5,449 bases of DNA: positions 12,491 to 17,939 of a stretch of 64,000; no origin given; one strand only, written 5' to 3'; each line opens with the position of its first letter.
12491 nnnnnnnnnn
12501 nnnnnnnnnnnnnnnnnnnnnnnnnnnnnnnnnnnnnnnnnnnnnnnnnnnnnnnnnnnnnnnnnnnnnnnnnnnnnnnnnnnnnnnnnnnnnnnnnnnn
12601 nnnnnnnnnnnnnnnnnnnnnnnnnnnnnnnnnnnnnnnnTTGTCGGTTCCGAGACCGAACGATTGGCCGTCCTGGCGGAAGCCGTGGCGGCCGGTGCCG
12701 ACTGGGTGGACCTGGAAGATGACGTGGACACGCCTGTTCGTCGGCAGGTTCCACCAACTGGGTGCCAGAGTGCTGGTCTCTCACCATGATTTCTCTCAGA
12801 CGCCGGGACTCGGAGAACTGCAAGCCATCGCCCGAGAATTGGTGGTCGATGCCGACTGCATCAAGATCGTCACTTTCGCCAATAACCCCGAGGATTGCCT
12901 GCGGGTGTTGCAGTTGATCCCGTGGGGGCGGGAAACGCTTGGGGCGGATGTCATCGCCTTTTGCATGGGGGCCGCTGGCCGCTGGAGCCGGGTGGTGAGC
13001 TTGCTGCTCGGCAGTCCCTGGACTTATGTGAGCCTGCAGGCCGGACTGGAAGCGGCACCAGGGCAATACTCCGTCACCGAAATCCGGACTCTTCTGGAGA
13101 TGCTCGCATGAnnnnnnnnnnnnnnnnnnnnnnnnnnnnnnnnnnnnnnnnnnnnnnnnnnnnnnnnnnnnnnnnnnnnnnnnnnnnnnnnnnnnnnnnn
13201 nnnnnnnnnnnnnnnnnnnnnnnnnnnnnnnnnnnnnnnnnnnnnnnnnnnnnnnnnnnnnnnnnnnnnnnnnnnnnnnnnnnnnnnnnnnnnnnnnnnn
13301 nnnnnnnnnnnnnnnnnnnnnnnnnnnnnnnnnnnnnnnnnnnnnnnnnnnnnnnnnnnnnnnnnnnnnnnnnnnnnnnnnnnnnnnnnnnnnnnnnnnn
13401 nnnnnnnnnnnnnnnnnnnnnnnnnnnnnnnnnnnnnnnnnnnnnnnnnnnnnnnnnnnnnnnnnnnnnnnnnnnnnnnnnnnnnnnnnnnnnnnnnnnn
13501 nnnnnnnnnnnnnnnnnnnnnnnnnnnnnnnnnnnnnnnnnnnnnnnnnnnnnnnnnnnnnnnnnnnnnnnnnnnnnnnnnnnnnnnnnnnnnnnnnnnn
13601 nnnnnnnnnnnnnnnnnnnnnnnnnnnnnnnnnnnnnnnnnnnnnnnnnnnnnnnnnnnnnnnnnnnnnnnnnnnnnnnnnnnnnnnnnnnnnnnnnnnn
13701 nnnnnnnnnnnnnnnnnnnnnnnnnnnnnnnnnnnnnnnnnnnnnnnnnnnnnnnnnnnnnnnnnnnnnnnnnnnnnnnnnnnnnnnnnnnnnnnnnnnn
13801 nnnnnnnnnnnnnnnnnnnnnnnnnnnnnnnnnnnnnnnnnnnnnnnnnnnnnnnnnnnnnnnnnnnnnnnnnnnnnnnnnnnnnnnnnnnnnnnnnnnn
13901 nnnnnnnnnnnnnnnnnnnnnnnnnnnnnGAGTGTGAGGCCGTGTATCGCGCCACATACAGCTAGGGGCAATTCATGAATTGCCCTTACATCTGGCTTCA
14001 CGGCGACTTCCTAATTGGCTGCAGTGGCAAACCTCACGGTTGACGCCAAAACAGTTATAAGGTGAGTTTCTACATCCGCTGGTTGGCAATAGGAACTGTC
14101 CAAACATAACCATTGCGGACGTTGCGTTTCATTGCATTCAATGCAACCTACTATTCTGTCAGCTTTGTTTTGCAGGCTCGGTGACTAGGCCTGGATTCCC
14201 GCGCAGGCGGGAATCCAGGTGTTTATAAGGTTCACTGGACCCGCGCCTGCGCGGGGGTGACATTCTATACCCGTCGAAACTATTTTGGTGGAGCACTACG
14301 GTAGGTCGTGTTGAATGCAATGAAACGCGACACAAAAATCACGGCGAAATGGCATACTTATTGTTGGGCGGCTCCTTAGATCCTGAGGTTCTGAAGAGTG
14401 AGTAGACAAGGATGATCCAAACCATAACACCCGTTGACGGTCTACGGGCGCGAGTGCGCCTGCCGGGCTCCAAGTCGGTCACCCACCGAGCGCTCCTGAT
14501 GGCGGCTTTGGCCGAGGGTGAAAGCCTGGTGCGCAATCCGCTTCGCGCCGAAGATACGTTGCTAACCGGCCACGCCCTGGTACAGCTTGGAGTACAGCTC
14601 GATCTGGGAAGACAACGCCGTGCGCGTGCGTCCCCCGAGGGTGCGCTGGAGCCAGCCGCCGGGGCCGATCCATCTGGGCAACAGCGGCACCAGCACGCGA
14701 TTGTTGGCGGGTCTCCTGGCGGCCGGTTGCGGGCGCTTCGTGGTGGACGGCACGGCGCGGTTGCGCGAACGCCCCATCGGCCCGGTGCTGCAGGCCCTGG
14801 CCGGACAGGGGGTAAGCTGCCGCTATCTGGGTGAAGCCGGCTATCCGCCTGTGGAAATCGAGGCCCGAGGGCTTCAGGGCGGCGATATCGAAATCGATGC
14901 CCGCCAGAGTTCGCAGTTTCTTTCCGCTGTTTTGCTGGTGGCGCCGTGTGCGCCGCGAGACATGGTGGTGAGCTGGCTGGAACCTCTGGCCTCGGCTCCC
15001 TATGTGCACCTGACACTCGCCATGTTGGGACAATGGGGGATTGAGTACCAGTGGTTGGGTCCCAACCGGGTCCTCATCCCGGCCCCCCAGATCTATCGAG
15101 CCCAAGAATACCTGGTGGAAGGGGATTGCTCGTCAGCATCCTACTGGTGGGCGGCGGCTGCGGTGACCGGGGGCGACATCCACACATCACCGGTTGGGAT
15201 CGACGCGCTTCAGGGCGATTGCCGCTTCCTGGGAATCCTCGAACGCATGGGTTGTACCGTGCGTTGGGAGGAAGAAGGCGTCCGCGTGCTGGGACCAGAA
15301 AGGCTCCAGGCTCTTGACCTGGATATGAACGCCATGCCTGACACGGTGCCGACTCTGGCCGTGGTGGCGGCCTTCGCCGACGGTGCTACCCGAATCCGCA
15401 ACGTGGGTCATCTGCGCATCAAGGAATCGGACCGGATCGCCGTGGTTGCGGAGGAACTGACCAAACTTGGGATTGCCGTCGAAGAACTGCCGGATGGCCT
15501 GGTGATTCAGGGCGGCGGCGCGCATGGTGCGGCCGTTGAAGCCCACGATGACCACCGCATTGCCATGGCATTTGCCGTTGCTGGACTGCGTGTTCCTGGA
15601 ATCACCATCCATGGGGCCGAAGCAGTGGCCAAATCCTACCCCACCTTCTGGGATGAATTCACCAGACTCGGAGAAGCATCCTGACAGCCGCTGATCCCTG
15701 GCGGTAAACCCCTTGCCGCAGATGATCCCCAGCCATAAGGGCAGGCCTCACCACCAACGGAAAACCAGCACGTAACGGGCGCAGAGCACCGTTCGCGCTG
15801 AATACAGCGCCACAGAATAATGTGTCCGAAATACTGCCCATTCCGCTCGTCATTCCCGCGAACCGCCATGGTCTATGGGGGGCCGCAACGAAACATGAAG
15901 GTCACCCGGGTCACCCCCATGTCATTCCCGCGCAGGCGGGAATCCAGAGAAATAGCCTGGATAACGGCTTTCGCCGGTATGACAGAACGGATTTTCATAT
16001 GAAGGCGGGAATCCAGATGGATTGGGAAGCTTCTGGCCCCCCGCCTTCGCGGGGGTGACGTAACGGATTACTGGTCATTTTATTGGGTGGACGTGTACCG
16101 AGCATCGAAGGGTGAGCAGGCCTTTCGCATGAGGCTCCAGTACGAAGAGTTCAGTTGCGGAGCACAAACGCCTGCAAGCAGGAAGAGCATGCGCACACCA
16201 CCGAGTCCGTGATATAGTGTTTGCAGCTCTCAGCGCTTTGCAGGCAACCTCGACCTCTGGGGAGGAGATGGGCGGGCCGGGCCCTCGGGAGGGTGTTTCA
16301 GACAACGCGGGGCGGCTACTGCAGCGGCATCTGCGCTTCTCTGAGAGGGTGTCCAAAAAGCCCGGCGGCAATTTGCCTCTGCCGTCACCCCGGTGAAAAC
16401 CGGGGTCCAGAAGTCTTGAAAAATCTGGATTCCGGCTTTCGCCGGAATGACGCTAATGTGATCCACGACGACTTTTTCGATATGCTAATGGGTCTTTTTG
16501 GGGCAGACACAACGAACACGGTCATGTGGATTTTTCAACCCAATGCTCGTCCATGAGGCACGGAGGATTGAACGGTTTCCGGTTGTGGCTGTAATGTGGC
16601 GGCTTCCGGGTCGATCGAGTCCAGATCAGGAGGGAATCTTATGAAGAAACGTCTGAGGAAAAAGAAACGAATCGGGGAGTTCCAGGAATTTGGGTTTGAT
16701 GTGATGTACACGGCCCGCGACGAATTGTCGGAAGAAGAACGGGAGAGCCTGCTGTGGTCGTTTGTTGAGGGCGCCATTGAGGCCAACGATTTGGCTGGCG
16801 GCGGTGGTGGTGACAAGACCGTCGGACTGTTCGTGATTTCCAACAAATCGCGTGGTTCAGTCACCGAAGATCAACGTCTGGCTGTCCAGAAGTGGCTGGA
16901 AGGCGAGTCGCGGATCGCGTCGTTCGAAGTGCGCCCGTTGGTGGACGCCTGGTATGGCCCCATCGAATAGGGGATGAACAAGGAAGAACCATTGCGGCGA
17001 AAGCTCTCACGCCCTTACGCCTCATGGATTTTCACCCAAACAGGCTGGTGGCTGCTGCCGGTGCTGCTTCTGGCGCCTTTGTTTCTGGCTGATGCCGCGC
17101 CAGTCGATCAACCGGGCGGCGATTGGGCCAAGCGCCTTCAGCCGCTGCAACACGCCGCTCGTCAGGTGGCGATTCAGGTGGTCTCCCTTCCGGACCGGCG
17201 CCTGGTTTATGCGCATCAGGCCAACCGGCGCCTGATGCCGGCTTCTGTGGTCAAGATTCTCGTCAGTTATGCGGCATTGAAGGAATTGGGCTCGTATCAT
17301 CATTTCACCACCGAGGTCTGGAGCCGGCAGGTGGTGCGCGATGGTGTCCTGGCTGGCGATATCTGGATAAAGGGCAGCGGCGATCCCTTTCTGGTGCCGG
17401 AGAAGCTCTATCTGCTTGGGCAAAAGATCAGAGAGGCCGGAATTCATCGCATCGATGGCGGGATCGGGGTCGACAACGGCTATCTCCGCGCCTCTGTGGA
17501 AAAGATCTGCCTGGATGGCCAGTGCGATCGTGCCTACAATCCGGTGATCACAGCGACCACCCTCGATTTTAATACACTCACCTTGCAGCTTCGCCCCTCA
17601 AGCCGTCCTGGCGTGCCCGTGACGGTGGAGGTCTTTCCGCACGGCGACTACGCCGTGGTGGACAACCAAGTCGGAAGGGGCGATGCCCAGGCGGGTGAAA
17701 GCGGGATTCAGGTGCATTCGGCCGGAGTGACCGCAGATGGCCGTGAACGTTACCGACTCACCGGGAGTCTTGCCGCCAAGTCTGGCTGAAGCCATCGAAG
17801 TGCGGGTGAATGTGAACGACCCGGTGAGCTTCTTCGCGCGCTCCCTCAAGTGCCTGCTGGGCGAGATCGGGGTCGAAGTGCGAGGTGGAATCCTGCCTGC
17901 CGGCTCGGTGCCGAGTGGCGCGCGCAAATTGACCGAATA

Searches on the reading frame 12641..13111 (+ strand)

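Call 19: search_protein_families(library=pfam, proteins=[window:12641-13111:+], max_evalue=0.001)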
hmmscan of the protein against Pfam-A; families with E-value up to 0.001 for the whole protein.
window:12641-13111:+ (156 aa): 1 family
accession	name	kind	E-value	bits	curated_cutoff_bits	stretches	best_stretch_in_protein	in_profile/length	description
PF01487.21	DHquinase_I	-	1.5e-28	100.9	22.2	1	38-152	114-230/230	Type I 3-dehydroquinase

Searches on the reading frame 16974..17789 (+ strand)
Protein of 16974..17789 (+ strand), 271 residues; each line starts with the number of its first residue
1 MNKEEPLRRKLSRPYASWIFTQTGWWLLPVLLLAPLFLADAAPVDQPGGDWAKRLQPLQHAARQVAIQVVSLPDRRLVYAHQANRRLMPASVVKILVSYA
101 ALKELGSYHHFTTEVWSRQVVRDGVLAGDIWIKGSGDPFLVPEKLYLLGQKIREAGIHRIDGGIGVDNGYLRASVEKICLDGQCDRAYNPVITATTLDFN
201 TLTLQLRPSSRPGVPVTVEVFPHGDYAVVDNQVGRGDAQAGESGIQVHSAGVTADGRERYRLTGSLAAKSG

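Call 19: search_protein_families(library=pfam, proteins=[window:16974-17789:+], max_evalue=0.001)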
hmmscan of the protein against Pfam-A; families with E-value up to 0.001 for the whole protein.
window:16974-17789:+ (271 aa): 1 family
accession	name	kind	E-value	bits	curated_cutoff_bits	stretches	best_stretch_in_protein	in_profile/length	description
PF02113.21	Peptidase_S13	-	2.3e-28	99.6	22.8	1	63-269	17-218/444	D-Ala-D-Ala carboxypeptidase 3 (S13) family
